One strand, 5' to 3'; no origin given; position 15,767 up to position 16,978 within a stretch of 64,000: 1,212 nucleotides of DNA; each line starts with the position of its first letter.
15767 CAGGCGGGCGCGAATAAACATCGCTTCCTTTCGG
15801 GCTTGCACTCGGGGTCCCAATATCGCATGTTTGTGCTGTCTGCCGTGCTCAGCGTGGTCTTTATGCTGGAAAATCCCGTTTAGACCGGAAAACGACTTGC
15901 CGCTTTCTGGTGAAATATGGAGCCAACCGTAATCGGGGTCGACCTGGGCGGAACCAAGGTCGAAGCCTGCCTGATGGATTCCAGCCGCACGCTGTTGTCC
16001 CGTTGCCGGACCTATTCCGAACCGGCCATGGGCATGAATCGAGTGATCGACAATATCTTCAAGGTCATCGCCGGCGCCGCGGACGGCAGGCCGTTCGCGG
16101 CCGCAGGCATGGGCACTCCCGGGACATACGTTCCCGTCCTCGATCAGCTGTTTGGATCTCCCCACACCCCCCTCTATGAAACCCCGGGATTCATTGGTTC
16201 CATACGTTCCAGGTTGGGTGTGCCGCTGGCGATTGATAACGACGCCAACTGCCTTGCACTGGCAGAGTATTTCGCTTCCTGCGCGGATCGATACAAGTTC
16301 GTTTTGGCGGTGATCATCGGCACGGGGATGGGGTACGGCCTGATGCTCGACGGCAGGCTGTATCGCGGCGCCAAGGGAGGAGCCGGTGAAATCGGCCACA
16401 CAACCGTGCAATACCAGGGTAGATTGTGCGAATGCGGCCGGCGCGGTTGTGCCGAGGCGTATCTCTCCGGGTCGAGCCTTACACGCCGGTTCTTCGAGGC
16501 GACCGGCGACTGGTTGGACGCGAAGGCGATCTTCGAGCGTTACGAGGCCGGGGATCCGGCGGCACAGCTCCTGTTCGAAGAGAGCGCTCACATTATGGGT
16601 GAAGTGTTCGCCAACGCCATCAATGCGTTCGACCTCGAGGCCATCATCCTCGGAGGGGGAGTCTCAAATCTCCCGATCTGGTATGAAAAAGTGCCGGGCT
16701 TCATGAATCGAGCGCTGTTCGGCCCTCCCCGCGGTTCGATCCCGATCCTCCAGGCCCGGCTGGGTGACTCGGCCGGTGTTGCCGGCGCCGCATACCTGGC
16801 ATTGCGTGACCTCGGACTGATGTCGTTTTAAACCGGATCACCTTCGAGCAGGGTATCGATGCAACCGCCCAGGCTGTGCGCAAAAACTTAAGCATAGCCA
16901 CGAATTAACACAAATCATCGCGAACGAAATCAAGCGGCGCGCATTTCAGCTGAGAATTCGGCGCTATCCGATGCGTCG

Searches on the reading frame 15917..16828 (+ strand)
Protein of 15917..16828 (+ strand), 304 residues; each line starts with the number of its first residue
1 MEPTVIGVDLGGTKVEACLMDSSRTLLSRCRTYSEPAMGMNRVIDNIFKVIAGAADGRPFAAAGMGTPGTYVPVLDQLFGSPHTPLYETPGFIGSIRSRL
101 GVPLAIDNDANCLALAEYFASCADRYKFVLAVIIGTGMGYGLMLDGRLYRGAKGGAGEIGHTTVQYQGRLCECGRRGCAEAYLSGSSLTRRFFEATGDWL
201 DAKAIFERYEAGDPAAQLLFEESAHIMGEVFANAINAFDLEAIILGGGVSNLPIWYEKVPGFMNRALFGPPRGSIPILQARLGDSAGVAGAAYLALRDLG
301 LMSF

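Call 70: search_protein_families(library=pfam, proteins=[window:15917-16828:+], max_evalue=0.00001)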
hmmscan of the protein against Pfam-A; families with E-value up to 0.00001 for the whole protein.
window:15917-16828:+ (304 aa): 2 families
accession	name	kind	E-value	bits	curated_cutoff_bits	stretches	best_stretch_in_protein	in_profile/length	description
PF00480.26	ROK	-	7.8e-66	223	22.9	1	5-297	1-293/294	ROK family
PF01869.26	BcrAD_BadFG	-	8.2e-06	26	31.5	0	6-67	1-64/271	BadF/BadG/BcrA/BcrD ATPase family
